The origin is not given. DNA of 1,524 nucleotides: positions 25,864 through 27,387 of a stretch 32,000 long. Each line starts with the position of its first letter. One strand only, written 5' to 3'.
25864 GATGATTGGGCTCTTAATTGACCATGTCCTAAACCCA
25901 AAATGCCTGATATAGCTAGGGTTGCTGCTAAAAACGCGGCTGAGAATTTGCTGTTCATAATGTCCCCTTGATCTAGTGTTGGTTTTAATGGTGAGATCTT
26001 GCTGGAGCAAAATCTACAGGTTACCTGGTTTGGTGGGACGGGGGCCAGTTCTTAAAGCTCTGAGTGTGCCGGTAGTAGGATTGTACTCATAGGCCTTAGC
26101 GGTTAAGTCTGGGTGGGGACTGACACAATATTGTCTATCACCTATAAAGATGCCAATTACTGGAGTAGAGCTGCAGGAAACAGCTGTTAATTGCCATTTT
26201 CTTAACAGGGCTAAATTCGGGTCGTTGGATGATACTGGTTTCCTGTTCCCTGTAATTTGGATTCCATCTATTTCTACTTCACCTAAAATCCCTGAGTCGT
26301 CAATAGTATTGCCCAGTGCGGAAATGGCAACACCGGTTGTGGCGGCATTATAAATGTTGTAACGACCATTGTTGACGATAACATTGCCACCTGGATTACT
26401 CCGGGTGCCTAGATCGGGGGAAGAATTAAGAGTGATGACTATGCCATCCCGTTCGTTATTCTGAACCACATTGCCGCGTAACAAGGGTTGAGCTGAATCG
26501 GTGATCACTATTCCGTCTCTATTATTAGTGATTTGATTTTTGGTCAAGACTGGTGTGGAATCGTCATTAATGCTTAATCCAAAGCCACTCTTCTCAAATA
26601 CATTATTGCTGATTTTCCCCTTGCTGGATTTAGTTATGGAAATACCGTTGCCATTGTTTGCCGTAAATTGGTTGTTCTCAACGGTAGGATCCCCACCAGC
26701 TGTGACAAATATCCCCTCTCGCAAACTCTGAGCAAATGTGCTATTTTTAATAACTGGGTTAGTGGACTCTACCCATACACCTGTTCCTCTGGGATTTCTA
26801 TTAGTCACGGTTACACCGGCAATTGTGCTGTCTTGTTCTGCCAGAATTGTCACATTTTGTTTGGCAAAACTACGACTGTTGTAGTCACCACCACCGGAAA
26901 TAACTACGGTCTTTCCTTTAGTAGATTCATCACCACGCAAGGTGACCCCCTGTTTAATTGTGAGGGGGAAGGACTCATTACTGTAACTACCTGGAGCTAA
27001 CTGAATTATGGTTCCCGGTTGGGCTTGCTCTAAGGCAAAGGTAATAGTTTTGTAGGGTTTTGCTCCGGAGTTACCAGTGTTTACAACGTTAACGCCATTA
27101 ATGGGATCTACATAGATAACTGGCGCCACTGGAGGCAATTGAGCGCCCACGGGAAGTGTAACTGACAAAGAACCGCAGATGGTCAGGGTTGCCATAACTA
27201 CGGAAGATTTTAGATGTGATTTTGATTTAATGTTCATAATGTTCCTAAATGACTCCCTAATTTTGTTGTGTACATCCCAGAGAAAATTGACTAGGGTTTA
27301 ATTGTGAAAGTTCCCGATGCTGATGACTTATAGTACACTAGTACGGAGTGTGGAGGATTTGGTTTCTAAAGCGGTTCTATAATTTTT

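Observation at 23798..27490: Basic Pro/Thr-rich C-terminal tail ending R-P/S-T-x-G-x-L is shared by COP23 paralogs and the unrelated beta-helix protein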

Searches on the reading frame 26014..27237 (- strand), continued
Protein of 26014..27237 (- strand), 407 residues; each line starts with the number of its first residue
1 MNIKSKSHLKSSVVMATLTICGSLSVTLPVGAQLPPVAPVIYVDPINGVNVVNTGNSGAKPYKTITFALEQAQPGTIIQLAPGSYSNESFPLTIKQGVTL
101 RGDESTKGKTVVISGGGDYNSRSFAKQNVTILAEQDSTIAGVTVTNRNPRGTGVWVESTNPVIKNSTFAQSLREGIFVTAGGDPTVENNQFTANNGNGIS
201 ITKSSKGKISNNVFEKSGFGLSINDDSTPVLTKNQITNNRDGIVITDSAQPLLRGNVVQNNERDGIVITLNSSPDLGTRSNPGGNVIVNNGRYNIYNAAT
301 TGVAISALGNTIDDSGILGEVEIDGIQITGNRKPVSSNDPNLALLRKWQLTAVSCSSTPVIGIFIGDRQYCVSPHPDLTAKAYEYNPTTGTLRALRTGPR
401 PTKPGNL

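Call 12: find_encoding_contigs(protein=P0027, flank=10000, max_places=2)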
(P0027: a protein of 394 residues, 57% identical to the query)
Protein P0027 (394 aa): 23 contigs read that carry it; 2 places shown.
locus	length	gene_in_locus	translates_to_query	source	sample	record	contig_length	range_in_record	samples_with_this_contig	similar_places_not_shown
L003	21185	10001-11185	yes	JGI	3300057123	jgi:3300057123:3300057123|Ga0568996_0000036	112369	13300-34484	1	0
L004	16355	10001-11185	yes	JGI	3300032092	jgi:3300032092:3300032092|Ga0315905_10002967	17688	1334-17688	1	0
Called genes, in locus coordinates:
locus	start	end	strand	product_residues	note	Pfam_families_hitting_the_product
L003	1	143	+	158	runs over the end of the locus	PF01724:DUF29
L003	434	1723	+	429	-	PF00483:NTP_transferase, PF24894:Hexapep_GlmU, PF25247:LbH_GLGC, PF25084:LbH_EIF2B (faint)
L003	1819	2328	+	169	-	PF01591:6PF2K (faint), PF08433:KTI12, PF13671:AAA_33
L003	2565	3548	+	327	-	PF00226:DnaJ, PF01556:DnaJ_C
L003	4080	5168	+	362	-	-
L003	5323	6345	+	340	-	-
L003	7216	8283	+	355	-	-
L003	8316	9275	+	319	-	-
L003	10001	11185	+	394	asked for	PF07602:DUF1565, PF22842:Pel9A-like_beta_helix, PF05048:NosD, PF13229:Beta_helix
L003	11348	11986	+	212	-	PF14218:COP23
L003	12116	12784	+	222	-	PF14218:COP23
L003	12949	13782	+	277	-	PF00089:Trypsin, PF13365:Trypsin_2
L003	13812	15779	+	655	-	PF00089:Trypsin (weak), PF13365:Trypsin_2, PF13432:TPR_16 (weak), PF13414:TPR_11 (weak), PF00515:TPR_1 (weak), PF13414:TPR_11 (weak), PF00515:TPR_1 (weak), PF13181:TPR_8 (weak), +9 more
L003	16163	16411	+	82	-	-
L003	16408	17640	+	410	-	PF03562:MltA, PF06725:3D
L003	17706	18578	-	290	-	PF19247:DUF5895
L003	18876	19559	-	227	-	-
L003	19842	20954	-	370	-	PF00009:GTP_EFTU (faint), PF02492:cobW, PF07683:CobW_C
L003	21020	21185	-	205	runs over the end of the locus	PF05685:Uma2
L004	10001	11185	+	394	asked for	PF07602:DUF1565, PF22842:Pel9A-like_beta_helix, PF05048:NosD, PF13229:Beta_helix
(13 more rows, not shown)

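Call 13: find_encoding_contigs(protein=P0016, flank=10000, max_places=2)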
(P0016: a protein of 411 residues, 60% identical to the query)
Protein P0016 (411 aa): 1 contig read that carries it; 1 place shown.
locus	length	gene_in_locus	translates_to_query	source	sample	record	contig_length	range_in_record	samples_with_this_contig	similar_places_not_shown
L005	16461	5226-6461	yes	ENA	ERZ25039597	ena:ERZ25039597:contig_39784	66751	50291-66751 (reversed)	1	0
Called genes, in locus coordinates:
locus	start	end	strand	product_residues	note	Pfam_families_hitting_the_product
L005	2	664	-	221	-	?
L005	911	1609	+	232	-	PF00005:ABC_tran, PF02463:SMC_N (faint), PF13304:AAA_21 (faint)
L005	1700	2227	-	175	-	-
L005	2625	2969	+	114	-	-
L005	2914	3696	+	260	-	-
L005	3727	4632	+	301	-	-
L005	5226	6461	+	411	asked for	PF22842:Pel9A-like_beta_helix, PF07602:DUF1565, PF05048:NosD, PF13229:Beta_helix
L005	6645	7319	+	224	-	PF14218:COP23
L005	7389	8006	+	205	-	PF14218:COP23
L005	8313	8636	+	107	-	PF13365:Trypsin_2 (weak)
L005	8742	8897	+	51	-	-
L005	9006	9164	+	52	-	-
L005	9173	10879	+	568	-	PF00089:Trypsin (weak), PF13365:Trypsin_2, PF13414:TPR_11 (weak), PF00515:TPR_1, PF07719:TPR_2 (weak), PF00515:TPR_1 (weak), PF13424:TPR_12 (weak), PF13432:TPR_16 (weak), +11 more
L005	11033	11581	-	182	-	PF00293:NUDIX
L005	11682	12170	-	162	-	PF01288:HPPK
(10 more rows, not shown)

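Call 30: search_protein_families(library=pfam, proteins=[L003:13812-15779:+], max_evalue=1)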
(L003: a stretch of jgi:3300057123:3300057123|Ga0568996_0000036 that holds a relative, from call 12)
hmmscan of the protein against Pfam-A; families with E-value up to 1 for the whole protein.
L003:13812-15779:+ (655 aa): 30 families (the best 25 are shown)
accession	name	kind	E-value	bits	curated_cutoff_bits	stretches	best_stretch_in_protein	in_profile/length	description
PF00515.34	TPR_1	-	3.2e-34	115.8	27.8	5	317-349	2-34/34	Tetratricopeptide repeat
PF07719.23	TPR_2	-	7e-28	94.9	27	5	384-417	1-34/34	Tetratricopeptide repeat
PF13414.12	TPR_11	-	9e-23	80.1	26.8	4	297-326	9-38/42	TPR repeat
PF13365.12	Trypsin_2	-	1.1e-21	78.5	27.6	1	59-216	1-144/144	Trypsin-like peptidase domain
PF13181.12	TPR_8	-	1.7e-21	74.9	25.7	4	384-417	1-34/34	Tetratricopeptide repeat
PF13431.12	TPR_17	-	5.2e-21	73.5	24.4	5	373-405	2-34/34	Tetratricopeptide repeat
PF13432.12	TPR_16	-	1.2e-17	64.4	32.7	3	286-348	1-63/65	Tetratricopeptide repeat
PF13371.12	TPR_9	-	8.6e-17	61.4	35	4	365-417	10-62/73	Tetratricopeptide repeat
PF13424.12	TPR_12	-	8.8e-15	55.1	30.1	3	452-494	3-45/77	Tetratricopeptide repeat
PF13428.12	TPR_14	-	1.5e-09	38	23.5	0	286-323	5-42/44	Tetratricopeptide repeat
PF25575.1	TPR_BSK1_C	-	2.7e-08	34.1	42.2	1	286-352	46-113/118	Serine/threonine-protein kinase BSK1-like, TPR repeats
PF13174.12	TPR_6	-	8.4e-08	32.8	26.3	2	317-348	1-32/33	Tetratricopeptide repeat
PF14559.12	TPR_19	-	9e-08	32.8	25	3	395-454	2-60/68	Tetratricopeptide repeat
PF00089.32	Trypsin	-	1.7e-06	28.4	20.6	1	44-228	13-206/220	Trypsin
PF25062.1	ARM_TT21_N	-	5.7e-05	23.4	40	1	277-365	130-217/222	Tetratricopeptide repeat protein 21 N-terminal ARM repeat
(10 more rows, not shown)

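Call 31: search_protein_families(library=ncbifam, proteins=[window:26014-27237:-], max_evalue=0.01)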
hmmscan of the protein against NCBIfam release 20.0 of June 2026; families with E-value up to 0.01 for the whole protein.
window:26014-27237:- (407 aa): 5 families
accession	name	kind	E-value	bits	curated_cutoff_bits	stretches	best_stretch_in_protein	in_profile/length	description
NF047854.1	LIC10774_subfam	equivalog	9.6e-26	90.5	380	1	38-225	58-275/358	LIC10774/LIC10365 family surface protein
TIGR03804.1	para_beta_helix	repeat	4.8e-22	77.4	19.45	4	220-262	1-43/44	parallel beta-helix repeat protein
TIGR04247.1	NosD_copper_fam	subfamily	4.1e-15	55.3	300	2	67-216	3-147/377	nitrous oxide reductase family maturation protein NosD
TIGR03805.1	beta_helix_1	subfamily_domain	0.00038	19.6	141.5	1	68-259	4-194/314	parallel beta-helix domain-containing protein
NF038177.1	epimerase_AlgG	equivalog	0.0014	17.3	700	1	157-268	280-397/519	mannuronan 5-epimerase AlgG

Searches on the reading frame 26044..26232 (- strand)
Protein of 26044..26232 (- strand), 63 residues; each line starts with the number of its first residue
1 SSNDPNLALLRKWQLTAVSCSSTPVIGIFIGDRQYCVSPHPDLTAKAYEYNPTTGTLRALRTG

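Call 49: find_homologous_proteins(query=A4, max_evalue=0.001)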
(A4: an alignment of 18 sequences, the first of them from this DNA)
Query A4 (18 sequences) (63 aa, profile of the alignment): 1 proteins with E <= 0.001 among 92 candidates.
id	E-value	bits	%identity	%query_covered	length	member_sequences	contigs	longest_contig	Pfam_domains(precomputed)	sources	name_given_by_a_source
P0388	6.4e-10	56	26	68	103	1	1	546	-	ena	-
